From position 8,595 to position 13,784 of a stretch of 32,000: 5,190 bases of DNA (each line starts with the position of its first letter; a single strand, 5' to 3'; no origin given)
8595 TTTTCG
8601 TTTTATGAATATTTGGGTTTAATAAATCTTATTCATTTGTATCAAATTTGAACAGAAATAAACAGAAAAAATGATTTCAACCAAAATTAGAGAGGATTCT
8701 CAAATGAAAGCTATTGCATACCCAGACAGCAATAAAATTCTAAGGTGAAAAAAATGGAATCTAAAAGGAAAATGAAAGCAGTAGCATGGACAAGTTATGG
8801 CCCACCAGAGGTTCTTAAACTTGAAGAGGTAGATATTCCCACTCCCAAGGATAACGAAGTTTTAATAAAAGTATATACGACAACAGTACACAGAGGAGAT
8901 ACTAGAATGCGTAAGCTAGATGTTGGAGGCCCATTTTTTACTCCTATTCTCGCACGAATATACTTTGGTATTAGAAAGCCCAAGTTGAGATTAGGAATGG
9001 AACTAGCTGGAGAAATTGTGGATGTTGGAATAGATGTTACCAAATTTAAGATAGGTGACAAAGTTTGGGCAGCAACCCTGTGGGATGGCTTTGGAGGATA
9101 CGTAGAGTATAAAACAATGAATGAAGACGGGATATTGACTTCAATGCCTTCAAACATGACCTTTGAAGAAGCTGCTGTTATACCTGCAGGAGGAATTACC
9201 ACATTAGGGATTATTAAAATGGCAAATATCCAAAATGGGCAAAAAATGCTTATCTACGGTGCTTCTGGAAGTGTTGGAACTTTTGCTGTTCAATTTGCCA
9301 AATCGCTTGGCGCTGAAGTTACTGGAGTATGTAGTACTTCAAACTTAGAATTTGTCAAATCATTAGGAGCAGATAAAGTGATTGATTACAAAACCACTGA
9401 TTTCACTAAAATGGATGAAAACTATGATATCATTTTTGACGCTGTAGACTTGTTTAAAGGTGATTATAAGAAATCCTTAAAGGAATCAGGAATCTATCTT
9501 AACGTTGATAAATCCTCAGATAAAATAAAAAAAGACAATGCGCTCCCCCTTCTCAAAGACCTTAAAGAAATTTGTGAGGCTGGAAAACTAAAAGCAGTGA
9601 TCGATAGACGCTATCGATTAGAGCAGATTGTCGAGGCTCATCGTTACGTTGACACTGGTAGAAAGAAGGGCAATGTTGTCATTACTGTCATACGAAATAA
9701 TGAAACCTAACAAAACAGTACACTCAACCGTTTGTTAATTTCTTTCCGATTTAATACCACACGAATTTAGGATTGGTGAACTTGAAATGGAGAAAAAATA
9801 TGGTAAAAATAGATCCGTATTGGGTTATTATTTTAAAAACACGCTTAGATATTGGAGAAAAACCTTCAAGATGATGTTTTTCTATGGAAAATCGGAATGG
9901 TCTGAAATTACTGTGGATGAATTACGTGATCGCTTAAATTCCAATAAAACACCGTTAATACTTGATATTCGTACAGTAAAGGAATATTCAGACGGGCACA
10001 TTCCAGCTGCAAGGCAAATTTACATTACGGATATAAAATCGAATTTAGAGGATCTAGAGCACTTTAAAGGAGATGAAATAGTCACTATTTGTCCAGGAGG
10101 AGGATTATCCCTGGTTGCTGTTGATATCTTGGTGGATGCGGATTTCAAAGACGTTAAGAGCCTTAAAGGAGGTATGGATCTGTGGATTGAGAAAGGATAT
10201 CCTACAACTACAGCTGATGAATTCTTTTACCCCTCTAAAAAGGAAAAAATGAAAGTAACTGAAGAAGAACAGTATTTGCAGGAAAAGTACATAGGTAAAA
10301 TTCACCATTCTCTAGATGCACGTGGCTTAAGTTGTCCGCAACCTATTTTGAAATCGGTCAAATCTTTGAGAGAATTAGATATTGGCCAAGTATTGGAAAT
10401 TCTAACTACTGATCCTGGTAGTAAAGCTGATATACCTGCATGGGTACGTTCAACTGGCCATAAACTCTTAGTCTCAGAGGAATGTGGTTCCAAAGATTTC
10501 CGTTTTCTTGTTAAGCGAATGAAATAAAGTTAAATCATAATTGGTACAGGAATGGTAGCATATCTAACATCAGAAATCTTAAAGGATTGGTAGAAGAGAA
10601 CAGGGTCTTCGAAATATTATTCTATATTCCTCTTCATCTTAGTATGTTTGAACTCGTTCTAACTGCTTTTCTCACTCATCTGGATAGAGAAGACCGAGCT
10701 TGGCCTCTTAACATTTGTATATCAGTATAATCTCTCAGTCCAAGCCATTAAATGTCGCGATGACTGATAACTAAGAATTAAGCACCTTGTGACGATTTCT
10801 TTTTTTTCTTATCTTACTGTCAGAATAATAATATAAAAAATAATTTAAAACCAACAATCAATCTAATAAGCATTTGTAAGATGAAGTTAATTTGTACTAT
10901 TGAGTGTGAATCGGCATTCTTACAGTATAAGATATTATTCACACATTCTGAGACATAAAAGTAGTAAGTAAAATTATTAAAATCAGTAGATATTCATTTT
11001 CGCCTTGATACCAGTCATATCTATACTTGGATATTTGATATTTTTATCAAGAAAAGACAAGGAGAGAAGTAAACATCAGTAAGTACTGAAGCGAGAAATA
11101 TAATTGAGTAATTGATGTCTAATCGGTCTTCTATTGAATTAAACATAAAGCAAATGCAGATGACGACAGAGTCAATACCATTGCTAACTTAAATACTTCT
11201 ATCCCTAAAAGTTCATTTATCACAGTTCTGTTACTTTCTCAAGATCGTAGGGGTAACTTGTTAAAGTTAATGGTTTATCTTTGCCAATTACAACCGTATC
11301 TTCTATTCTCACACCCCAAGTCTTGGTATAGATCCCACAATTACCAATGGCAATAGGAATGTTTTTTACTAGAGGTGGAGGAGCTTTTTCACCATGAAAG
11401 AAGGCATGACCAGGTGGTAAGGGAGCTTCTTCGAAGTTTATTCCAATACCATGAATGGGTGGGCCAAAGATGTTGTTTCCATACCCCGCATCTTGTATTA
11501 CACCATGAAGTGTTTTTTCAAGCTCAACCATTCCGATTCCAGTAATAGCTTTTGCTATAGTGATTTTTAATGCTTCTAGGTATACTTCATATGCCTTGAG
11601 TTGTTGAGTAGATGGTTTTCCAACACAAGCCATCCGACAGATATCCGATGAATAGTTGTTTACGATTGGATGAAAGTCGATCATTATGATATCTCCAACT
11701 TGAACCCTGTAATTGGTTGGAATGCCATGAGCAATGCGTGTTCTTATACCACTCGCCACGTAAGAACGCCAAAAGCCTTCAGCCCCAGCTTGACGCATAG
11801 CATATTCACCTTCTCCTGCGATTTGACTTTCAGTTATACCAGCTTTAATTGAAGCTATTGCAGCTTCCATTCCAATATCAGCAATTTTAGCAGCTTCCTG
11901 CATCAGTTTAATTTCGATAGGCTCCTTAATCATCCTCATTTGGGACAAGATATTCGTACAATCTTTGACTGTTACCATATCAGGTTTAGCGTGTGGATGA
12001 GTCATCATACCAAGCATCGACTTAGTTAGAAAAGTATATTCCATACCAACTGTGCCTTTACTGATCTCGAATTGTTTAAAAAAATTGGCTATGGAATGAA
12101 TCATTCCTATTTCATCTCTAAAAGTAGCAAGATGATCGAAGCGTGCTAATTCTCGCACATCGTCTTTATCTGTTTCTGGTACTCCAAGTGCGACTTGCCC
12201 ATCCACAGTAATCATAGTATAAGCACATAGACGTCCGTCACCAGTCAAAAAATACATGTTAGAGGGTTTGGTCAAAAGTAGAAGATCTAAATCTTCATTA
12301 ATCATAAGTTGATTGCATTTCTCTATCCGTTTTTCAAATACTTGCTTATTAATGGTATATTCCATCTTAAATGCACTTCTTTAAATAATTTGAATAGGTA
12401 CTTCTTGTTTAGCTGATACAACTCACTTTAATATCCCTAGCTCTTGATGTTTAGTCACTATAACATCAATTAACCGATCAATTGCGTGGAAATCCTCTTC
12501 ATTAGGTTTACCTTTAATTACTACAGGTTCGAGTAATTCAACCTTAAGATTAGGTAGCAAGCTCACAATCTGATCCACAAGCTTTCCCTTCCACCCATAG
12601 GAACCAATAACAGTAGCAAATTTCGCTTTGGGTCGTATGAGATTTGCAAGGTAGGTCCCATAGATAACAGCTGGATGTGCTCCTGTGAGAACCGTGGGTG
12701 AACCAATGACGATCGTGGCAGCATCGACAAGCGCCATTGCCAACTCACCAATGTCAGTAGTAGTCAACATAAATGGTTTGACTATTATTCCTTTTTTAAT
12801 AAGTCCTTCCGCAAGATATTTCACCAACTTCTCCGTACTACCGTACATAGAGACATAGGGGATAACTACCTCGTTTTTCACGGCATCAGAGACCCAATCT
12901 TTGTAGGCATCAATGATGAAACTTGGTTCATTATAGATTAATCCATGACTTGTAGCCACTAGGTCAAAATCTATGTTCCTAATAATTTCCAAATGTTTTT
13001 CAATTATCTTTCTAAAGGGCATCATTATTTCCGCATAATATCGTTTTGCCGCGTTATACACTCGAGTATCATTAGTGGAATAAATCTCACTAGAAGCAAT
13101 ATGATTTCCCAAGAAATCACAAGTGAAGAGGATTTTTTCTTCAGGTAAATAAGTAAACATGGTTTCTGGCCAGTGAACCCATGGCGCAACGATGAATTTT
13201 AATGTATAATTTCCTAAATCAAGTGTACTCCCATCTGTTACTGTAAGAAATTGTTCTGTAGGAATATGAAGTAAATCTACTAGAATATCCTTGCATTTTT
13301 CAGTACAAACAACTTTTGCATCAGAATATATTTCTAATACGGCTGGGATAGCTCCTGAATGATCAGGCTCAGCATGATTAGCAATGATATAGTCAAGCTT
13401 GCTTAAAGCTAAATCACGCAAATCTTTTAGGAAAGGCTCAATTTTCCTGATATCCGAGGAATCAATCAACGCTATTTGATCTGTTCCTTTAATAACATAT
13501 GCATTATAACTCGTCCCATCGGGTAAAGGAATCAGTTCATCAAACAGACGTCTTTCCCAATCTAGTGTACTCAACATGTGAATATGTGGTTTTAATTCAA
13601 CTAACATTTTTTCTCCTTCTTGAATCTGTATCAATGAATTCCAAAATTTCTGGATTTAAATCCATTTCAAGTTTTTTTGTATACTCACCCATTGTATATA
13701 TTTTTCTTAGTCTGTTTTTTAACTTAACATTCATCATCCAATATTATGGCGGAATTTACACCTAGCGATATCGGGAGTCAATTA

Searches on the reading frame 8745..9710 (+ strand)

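Call 6: search_protein_families(library=pfam, proteins=[window:8745-9710:+], max_evalue=0.05)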
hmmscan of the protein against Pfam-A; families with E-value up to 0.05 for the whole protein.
window:8745-9710:+ (321 aa): 6 families
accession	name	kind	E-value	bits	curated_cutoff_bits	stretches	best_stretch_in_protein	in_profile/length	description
PF13602.12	ADH_zinc_N_2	-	4.6e-20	73.3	27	1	207-313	1-134/134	Zinc-binding dehydrogenase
PF08240.17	ADH_N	-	7.7e-12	45.8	23.5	1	36-130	2-99/104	Alcohol dehydrogenase GroES-like domain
PF00107.32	ADH_zinc_N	-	4e-11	43.4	31.8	1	177-234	2-66/129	Zinc-binding dehydrogenase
PF01262.27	AlaDh_PNT_C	-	0.0013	18.6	23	1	162-234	23-100/214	Alanine dehydrogenase/PNT, C-terminal domain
PF14789.11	THDPS_M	-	0.025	15.1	25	0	13-31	4-22/41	Tetrahydrodipicolinate N-succinyltransferase middle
PF17142.10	SusF_N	-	0.04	14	28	0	155-236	186-268/276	Outer membrane protein SusF, N-terminal domain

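Call 7: search_protein_families(library=ncbifam, proteins=[window:8745-9710:+], max_evalue=0.001)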
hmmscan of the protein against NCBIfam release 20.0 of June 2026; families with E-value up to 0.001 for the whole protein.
window:8745-9710:+ (321 aa): 27 families (the best 25 are shown)
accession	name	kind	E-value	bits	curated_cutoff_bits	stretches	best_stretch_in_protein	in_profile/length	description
TIGR02824.1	quinone_pig3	subfamily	1.8e-43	148.8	296.8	1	10-234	1-216/325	putative NAD(P)H quinone oxidoreductase, PIG3 family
TIGR02817.1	adh_fam_1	subfamily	5.5e-24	85.2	284.05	1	27-217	20-203/336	zinc-binding alcohol dehydrogenase family protein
TIGR01751.1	crot-CoA-red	equivalog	6.3e-24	84.4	378.55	1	116-225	139-251/398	crotonyl-CoA carboxylase/reductase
NF010344.0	PRK13771.1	subfamily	6.8e-23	81.2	349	2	117-235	116-234/334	putative alcohol dehydrogenase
NF041172.1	AcrlCoa_red_Thmprot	equivalog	4.8e-22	78.3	500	2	119-249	118-250/334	acryloyl-CoA reductase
NF008024.0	PRK10754.1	subfamily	4.3e-21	75.3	348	1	12-222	4-199/327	NADPH:quinone reductase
NF041097.1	keto_inos_dh_IolM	equivalog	6.2e-16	58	450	2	5-111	22-121/389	scyllo-inosose 3-dehydrogenase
NF006940.0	PRK09422.1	equivalog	4.7e-15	55.4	344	1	134-222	131-221/338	alcohol dehydrogenase AdhP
TIGR02823.1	oxido_YhdH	subfamily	5.8e-15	54.9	297.25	1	83-221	60-203/324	acrylyl-CoA reductase family protein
NF003808.0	PRK05396.1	equivalog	4e-14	52.2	380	2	22-109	11-87/341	L-threonine 3-dehydrogenase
NF041183.1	Pks2_ls1_myc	equivalog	9.6e-14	49.2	2400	1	82-222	1465-1603/2086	sulfolipid-1 biosynthesis phthioceranic/hydroxyphthioceranic acid synthase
TIGR03989.1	Rxyl_3153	subfamily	2.2e-12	46.9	440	2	116-195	138-216/370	NDMA-dependent alcohol dehydrogenase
NF047908.1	AldhRedAhr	equivalog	2.5e-12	46.3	470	1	131-236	133-239/335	NADPH-dependent aldehyde reductase Ahr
TIGR00692.1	tdh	equivalog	5.1e-12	45.5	458.35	1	24-110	11-86/340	L-threonine 3-dehydrogenase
NF051456.1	acrylyl_AcuI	equivalog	1.3e-10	40.6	440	1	83-217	61-200/325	acrylyl-CoA reductase (NADPH)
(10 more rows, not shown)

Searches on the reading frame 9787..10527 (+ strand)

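Call 6: search_protein_families(library=pfam, proteins=[window:9787-10527:+], max_evalue=0.05)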
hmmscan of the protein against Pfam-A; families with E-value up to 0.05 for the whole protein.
window:9787-10527:+ (246 aa): 2 families
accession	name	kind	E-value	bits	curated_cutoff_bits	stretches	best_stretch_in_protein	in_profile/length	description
PF01206.22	TusA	-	1.2e-22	80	28.6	1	175-244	2-70/70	Sulfurtransferase TusA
PF00581.25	Rhodanese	-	9.5e-16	58.5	22.2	1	42-135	1-101/102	Rhodanese-like domain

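Call 7: search_protein_families(library=ncbifam, proteins=[window:9787-10527:+], max_evalue=0.001)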
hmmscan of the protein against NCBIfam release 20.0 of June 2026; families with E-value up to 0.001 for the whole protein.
window:9787-10527:+ (246 aa): 12 families
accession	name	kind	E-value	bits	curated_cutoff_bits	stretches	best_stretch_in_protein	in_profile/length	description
NF001423.0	PRK00299.1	equivalog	8.9e-16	57.5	78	1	170-244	6-79/82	sulfurtransferase TusA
NF006444.0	PRK08762.1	equivalog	8.9e-15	54.2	449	1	33-143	9-117/387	molybdopterin-synthase adenylyltransferase MoeB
NF008242.0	PRK11018.1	equivalog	1.3e-11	44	79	1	171-244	6-78/78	sulfurtransferase-like selenium metabolism protein YedF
NF041203.1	rhodanese_LYCAU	equivalog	2.7e-09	36.8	115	1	34-141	16-124/126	rhodanese-related (seleno)protein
NF005646.0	PRK07411.1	equivalog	4.9e-09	35.8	633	1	35-136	278-382/390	molybdopterin-synthase adenylyltransferase MoeB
NF001195.0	PRK00162.1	equivalog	1e-08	35.4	102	1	37-139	3-102/108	thiosulfate sulfurtransferase GlpE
NF045521.1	rhoda_near_glyco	subfamily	2e-08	34.1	145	1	33-142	12-117/144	rhodanese homology domain-containing protein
NF005902.0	PRK07878.1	equivalog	4.4e-08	32.4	647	1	39-136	287-384/392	adenylyltransferase/sulfurtransferase MoeZ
TIGR03527.1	selenium_YedF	equivalog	1.2e-05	25.3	110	1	176-233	1-58/194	sulfurtransferase-like selenium metabolism protein YedF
NF007627.0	PRK10287.1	equivalog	6.8e-05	23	102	1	59-130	24-95/104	thiosulfate sulfurtransferase PspE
TIGR02981.1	phageshock_pspE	exception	0.00028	21.1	126.3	1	59-131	22-94/101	thiosulfate sulfurtransferase PspE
NF045694.1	seleno_TsoB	exception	0.00035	18.8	805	1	38-153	43-169/572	rhodanese/DsbD fusion-like selenoprotein TsoB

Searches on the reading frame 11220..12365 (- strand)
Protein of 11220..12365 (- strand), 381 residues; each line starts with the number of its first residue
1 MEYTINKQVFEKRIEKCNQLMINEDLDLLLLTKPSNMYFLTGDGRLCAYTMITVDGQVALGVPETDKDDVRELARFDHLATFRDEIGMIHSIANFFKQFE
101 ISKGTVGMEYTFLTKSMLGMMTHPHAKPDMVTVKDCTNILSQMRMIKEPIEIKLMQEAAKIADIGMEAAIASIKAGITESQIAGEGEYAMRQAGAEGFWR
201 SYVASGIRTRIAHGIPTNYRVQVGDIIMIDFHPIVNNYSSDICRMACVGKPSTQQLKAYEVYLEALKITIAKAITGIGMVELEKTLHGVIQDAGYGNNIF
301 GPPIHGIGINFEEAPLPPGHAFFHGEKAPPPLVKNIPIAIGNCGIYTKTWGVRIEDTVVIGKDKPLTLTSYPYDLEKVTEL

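Call 6: search_protein_families(library=pfam, proteins=[window:11220-12365:-], max_evalue=0.05)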
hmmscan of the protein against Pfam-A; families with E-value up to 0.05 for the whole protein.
window:11220-12365:- (381 aa): 2 families
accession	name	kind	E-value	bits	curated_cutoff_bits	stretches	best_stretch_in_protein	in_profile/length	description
PF00557.29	Peptidase_M24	-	2.9e-39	135.4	23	1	154-361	2-207/208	Metallopeptidase family M24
PF01321.24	Creatinase_N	-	3e-11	44.4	22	1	13-146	1-128/128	Creatinase/Prolidase N-terminal domain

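Call 7: search_protein_families(library=ncbifam, proteins=[window:11220-12365:-], max_evalue=0.001)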
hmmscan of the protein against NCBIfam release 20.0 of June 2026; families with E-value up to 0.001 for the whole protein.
window:11220-12365:- (381 aa): 13 families
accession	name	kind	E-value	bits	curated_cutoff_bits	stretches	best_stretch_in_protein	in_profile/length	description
NF040821.1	dipep_PepQ_Arch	equivalog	5e-51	173.7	630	1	12-369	1-339/346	Xaa-Pro dipeptidase PepQ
NF038259.1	ectoine_DoeA_2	exception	3.7e-27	95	575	1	4-312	8-320/386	ectoine hydrolase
NF007310.0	PRK09795.1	equivalog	1.5e-26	93.1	393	1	140-364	121-344/361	aminopeptidase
TIGR00500.1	met_pdase_I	equivalog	4.6e-16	59.1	171.35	1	146-316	3-178/247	type I methionyl aminopeptidase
NF011173.0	PRK14575.1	equivalog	6.6e-16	58.3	850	1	131-322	163-356/406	putative peptidase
NF011720.0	PRK15173.1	subfamily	3.7e-15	55.8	420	1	131-322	100-293/343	peptidase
NF008131.0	PRK10879.1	equivalog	1.2e-14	54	465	1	132-283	159-312/438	Xaa-Pro aminopeptidase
TIGR02993.1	ectoine_eutD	equivalog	2e-14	53.5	613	1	5-372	6-384/391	ectoine hydrolase DoeA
NF011174.0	PRK14576.1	subfamily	1.4e-13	50.5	487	1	132-315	163-348/405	putative endopeptidase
NF008970.0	PRK12318.1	equivalog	2.9e-13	49.7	267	1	146-318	43-222/291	methionyl aminopeptidase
NF043017.1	DimsulpropLyDddP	equivalog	9.5e-09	34.5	600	1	131-375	190-440/443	dimethylsulfonioproprionate lyase DddP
NF009533.0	PRK12897.1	equivalog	2.1e-08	33.8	488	1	143-316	1-179/248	type I methionyl aminopeptidase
NF010133.0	PRK13607.1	equivalog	1.3e-07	30.8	339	1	131-287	146-302/443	Xaa-Pro dipeptidase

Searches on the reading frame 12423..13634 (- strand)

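Call 12: search_protein_families(library=pfam, proteins=[window:12423-13634:-], max_evalue=0.01)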
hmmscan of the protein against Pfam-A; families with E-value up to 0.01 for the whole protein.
window:12423-13634:- (403 aa): 4 families
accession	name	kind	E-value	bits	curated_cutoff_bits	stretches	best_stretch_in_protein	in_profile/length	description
PF19583.5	ODP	-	9.9e-26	91.2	27.2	1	43-231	3-194/194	ODP family beta lactamase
PF00753.33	Lactamase_B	-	2.9e-07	31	22.7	1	41-178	4-154/196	Metallo-beta-lactamase superfamily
PF00258.30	Flavodoxin_1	-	6.1e-05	23.6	25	1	259-381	2-135/143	Flavodoxin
PF12706.13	Lactamase_B_2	-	0.0023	18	27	1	75-158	26-116/200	Beta-lactamase superfamily domain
